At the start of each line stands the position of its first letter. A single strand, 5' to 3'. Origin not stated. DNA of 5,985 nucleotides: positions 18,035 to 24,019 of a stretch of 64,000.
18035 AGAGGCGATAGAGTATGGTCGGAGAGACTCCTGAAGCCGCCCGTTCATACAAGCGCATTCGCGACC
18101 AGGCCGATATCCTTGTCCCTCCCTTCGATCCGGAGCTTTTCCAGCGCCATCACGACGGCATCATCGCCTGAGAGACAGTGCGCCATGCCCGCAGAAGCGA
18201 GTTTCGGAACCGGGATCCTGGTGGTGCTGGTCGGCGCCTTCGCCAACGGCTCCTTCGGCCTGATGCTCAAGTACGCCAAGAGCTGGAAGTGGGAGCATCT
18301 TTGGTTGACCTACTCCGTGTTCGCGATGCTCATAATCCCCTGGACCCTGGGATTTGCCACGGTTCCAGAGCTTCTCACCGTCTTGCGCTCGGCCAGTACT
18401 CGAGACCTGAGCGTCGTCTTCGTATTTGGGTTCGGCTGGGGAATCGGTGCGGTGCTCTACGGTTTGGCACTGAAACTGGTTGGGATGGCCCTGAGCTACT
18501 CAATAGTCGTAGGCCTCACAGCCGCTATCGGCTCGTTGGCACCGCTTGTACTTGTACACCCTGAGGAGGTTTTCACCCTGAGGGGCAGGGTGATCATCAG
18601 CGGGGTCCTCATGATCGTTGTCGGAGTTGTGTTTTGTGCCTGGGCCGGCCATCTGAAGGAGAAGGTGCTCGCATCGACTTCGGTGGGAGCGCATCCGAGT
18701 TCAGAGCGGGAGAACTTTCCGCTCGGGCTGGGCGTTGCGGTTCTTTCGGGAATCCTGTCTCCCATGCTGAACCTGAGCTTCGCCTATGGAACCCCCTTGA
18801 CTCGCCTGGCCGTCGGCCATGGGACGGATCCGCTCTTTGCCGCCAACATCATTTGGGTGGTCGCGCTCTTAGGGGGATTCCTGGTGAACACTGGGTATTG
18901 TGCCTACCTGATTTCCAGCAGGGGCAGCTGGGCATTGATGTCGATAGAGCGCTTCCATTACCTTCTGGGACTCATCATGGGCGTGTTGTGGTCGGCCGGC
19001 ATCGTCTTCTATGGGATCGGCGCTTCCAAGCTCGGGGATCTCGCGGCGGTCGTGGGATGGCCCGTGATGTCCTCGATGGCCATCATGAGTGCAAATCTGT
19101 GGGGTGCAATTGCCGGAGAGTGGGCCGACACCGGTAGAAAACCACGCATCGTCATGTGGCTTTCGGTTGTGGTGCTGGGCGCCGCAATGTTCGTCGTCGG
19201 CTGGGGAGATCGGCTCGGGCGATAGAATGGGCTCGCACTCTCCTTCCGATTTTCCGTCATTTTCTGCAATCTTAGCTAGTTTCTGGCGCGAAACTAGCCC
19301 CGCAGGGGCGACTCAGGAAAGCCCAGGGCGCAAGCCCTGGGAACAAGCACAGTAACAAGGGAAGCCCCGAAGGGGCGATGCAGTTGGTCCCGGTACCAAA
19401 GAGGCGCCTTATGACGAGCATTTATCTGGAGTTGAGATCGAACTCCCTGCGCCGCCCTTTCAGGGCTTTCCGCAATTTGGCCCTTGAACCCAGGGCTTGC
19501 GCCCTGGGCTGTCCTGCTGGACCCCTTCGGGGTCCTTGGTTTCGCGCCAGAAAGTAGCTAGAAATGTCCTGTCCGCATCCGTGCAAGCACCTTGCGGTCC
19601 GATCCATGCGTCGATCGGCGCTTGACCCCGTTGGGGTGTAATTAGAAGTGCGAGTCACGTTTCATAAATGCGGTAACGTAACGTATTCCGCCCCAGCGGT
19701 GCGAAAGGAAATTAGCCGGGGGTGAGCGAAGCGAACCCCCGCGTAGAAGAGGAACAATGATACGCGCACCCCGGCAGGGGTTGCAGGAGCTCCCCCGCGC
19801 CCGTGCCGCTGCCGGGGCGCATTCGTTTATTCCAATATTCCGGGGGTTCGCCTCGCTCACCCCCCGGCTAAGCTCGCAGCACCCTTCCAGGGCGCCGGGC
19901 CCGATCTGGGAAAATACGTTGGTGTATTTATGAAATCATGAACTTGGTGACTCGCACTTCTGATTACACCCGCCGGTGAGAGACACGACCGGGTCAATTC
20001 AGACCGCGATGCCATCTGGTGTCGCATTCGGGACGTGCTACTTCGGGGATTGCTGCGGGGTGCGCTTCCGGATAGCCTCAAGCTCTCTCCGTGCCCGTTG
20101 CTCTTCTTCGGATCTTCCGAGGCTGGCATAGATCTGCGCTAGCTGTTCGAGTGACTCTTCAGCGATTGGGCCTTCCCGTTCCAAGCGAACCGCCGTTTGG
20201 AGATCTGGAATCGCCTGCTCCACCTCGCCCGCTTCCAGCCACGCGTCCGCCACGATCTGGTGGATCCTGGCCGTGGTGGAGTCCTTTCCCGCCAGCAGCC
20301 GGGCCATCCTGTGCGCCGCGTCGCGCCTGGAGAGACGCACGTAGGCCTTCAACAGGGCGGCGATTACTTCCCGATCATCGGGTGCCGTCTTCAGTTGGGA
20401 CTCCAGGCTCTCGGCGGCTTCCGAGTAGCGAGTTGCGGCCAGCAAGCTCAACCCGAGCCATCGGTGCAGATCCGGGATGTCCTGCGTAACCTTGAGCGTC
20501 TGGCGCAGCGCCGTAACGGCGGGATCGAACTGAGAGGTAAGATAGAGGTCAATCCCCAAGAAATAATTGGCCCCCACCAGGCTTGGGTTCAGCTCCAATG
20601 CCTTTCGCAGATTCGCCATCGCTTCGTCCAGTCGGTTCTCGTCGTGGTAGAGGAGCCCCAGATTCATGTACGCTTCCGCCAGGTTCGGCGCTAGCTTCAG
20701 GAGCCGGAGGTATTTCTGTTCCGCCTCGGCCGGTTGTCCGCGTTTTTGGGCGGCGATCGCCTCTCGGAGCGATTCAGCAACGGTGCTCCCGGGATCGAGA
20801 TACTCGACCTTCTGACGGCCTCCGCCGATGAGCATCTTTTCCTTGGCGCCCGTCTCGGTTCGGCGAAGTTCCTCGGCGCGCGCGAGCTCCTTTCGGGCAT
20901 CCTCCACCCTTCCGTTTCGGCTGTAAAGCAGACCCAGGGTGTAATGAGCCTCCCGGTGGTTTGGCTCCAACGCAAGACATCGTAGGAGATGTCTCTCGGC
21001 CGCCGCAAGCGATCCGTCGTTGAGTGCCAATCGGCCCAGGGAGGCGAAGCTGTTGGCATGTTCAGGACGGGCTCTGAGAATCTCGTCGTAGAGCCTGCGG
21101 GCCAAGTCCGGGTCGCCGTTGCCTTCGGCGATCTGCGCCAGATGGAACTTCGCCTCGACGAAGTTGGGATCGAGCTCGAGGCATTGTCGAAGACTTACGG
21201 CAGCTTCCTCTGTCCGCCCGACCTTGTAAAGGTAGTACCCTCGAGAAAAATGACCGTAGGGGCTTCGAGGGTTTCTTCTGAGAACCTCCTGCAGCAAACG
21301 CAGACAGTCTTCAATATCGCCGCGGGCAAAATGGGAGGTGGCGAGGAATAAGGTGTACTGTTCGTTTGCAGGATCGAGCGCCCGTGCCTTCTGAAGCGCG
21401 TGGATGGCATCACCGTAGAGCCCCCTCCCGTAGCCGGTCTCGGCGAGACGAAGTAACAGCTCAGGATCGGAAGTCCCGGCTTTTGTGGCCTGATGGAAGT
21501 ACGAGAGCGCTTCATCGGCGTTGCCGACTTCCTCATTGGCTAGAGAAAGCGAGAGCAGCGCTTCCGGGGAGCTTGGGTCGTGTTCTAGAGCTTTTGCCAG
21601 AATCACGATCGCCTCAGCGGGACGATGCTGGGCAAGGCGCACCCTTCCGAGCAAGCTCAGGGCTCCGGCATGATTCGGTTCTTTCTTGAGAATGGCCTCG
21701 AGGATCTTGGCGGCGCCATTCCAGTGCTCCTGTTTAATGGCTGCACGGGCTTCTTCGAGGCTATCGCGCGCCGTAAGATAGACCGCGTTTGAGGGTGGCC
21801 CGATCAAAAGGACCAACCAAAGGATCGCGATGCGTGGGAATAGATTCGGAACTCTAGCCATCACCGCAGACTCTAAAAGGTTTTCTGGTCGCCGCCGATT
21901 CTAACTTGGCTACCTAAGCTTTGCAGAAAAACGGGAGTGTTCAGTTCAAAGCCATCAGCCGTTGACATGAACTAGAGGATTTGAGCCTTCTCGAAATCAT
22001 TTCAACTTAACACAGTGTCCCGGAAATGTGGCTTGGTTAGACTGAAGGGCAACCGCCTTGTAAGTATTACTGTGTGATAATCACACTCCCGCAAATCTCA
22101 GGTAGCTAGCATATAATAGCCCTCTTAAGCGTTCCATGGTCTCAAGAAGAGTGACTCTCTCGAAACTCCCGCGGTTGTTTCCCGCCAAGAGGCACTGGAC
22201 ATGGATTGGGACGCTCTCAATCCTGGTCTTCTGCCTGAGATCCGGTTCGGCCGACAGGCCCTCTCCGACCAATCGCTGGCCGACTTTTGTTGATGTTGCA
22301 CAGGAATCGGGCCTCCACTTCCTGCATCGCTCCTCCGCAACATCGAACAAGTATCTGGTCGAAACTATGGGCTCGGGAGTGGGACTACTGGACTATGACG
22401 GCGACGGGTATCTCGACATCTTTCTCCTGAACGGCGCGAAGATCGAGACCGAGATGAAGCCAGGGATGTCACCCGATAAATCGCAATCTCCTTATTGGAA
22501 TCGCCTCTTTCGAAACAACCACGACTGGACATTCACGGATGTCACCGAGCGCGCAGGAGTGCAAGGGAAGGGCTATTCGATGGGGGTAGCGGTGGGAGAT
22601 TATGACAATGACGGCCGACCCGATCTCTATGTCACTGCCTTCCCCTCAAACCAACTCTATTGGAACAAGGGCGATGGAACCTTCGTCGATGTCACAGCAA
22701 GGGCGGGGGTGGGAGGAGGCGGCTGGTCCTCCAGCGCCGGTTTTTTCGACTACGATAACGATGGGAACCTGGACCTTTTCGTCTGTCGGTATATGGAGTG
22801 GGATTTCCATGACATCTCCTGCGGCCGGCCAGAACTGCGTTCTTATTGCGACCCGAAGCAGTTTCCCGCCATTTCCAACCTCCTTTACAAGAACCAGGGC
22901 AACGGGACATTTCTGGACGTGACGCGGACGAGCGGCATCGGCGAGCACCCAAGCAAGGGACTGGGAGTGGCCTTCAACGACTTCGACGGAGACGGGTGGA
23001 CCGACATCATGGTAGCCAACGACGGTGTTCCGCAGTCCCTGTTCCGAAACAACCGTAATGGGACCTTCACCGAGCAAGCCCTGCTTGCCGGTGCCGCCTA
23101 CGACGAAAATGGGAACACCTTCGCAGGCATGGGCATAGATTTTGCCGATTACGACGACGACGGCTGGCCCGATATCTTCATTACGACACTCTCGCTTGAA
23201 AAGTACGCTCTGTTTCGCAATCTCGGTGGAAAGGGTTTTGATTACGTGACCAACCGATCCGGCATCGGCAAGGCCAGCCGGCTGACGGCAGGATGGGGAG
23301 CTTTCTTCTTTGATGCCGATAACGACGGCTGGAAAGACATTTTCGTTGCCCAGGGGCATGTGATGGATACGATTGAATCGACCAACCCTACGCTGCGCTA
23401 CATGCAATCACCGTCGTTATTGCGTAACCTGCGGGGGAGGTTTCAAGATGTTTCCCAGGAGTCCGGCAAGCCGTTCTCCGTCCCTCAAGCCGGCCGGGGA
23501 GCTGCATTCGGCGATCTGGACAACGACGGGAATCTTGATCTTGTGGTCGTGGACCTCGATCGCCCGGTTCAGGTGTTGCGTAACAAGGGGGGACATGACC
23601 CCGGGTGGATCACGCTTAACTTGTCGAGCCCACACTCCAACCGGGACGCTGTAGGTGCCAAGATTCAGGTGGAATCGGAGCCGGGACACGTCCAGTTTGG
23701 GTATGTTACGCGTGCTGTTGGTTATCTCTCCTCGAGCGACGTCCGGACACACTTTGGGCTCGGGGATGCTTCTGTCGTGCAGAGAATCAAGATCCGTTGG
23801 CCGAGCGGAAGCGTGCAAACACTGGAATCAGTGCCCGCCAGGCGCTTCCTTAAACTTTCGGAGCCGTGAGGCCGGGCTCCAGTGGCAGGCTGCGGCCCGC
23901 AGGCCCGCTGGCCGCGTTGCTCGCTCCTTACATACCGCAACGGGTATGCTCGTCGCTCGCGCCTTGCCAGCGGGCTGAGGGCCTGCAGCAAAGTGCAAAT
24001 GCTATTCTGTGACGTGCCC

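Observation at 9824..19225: GntR-headed sugar/sugar-acid cluster with an unexpected oxidative module (E1 beta+alpha, ferredoxin-like protein, ADP-forming CoA ligase)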

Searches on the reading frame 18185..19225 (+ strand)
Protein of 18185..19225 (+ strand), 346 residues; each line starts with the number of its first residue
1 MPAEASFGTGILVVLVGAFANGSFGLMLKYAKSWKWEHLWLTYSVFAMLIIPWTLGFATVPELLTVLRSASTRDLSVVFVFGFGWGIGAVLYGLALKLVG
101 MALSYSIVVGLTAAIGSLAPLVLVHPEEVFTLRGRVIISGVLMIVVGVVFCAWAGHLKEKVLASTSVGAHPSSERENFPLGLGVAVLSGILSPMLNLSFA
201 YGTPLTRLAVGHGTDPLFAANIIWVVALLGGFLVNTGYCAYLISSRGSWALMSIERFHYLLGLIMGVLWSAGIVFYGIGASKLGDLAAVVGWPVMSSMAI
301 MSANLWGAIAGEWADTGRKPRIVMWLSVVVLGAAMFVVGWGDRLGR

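Call 5: search_protein_families(library=pfam, proteins=[window:18185-19225:+], max_evalue=0.01)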
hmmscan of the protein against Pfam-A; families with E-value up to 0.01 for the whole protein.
window:18185-19225:+ (346 aa): 1 family
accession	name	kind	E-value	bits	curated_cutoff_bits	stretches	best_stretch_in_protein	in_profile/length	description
PF06379.18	RhaT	-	3.7e-35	122.2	27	1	9-341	7-341/344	L-rhamnose-proton symport protein (RhaT)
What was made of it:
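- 18185..19225 (+): RhaT-family (DMT) sugar:proton symporter. Pfam RhaT 122 bits (call 5).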

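Call 6: search_protein_families(library=ncbifam, proteins=[window:18185-19225:+], max_evalue=0.01)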
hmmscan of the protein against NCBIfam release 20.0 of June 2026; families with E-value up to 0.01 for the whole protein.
window:18185-19225:+ (346 aa): 6 families
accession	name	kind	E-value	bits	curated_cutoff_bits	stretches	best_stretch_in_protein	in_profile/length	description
NF010022.0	PRK13499.1-2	equivalog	3.2e-69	233.8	369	1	7-338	3-335/338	L-rhamnose/proton symporter RhaT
NF010024.0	PRK13499.1-4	equivalog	2.7e-62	210.9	468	1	10-344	8-346/347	L-rhamnose/proton symporter RhaT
NF010023.0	PRK13499.1-3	equivalog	5.9e-41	140.7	523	1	9-341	7-341/344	L-rhamnose/proton symporter RhaT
NF010021.0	PRK13499.1-1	equivalog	8.8e-37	127.1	509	1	8-341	6-341/344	L-rhamnose/proton symporter RhaT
TIGR00776.1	RhaT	subfamily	2.6e-16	59.6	319.6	1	10-338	2-286/290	RhaT/GlcU family sugar-proton symporter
NF037968.1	SemiSWEET_2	subfamily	0.0051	16.9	80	1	57-115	10-69/76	SemiSWEET transporter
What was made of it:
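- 18185..19225 (+): The best NCBIfam RhaT model scores 233.8 bits against a cut-off of 369 (call 6).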

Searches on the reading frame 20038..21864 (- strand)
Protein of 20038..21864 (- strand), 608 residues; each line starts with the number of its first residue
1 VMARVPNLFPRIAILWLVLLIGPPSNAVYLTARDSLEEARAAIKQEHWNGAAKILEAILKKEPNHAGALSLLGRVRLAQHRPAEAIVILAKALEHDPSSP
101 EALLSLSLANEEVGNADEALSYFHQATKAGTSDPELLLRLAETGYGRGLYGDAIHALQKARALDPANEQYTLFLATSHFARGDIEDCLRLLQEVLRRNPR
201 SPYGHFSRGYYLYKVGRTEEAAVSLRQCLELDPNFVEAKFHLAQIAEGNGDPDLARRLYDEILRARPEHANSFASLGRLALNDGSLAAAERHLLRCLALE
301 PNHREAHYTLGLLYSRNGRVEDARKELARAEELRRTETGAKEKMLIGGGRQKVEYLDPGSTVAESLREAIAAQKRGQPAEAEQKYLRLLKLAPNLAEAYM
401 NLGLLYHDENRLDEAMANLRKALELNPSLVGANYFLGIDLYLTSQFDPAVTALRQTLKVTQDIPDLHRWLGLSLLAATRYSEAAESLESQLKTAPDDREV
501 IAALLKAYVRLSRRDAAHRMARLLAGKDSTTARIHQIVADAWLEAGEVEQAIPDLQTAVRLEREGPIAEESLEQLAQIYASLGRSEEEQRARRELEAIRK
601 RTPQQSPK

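Call 8: search_protein_families(library=pfam, proteins=[window:20038-21864:-], max_evalue=0.0001)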
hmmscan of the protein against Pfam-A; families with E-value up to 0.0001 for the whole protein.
window:20038-21864:- (608 aa): 27 families (the best 25 are shown)
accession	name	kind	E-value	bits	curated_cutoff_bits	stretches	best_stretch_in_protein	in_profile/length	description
PF07719.23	TPR_2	-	2.6e-54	177.3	27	2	396-428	1-33/34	Tetratricopeptide repeat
PF13432.12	TPR_16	-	9.6e-50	167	32.7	5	36-100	1-65/65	Tetratricopeptide repeat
PF14559.12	TPR_19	-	7.9e-49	164.3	25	4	42-102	1-61/68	Tetratricopeptide repeat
PF00515.34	TPR_1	-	3e-38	128.6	27.8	1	396-428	1-33/34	Tetratricopeptide repeat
PF13428.12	TPR_14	-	4.7e-38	126.1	23.5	0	100-142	1-43/44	Tetratricopeptide repeat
PF13414.12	TPR_11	-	3.1e-37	126.4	26.8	2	403-437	1-35/42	TPR repeat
PF13431.12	TPR_17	-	4.2e-35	117.5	24.4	0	293-324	2-33/34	Tetratricopeptide repeat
PF13181.12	TPR_8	-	1.6e-33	112.4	25.7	1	396-428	1-33/34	Tetratricopeptide repeat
PF13424.12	TPR_12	-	5.6e-22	78.2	30.1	1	365-425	5-74/77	Tetratricopeptide repeat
PF13371.12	TPR_9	-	6.2e-22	77.8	35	1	177-235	4-62/73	Tetratricopeptide repeat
PF13174.12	TPR_6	-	6.7e-21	73.9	26.3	0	397-427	1-31/33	Tetratricopeptide repeat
PF12895.13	ANAPC3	-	5.5e-19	68.7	27.2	1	148-227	3-81/82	Anaphase-promoting complex, cyclosome, subunit 3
PF23914.1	TPR_CcmH_CycH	-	1.7e-18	67.4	42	1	58-168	42-155/158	Cytochrome c-type biogenesis protein H TPR domain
PF25060.1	ARM_TT21_2nd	-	7.3e-15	55.6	27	0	184-246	204-266/270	Tetratricopeptide repeat protein 21 second ARM domain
PF13176.12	TPR_7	-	9.3e-14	50.7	27.9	0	398-426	1-29/36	Tetratricopeptide repeat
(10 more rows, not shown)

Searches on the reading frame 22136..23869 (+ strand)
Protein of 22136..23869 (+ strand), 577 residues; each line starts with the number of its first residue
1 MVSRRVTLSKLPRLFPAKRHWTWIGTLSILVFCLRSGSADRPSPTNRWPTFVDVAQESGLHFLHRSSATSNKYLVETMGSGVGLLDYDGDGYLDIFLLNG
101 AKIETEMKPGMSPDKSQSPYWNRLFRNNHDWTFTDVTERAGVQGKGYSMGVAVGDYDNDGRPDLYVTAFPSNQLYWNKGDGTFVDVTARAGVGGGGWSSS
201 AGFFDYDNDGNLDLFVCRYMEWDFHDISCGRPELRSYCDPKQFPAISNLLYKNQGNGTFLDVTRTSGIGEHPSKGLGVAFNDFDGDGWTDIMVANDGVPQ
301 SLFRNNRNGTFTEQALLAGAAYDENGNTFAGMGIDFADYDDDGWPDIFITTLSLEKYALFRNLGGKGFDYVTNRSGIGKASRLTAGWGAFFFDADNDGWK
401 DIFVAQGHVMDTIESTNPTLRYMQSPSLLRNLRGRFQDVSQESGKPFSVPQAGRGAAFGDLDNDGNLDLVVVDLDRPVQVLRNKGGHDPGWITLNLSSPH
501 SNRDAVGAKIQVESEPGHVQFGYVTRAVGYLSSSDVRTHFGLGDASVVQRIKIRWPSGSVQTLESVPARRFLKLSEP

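Call 8: search_protein_families(library=pfam, proteins=[window:22136-23869:+], max_evalue=0.0001)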
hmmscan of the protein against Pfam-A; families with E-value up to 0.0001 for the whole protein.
window:22136-23869:+ (577 aa): 3 families
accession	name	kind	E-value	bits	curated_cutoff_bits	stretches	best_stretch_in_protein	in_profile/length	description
PF13517.12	FG-GAP_3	-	8e-49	164.5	26.9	6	86-166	1-61/61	FG-GAP-like repeat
PF07593.17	UnbV_ASPIC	-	2e-19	69.7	23.4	1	505-572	1-67/68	ASPIC and UnbV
PF01839.29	FG-GAP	-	7.3e-14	51.7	22.1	0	151-168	5-22/37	FG-GAP repeat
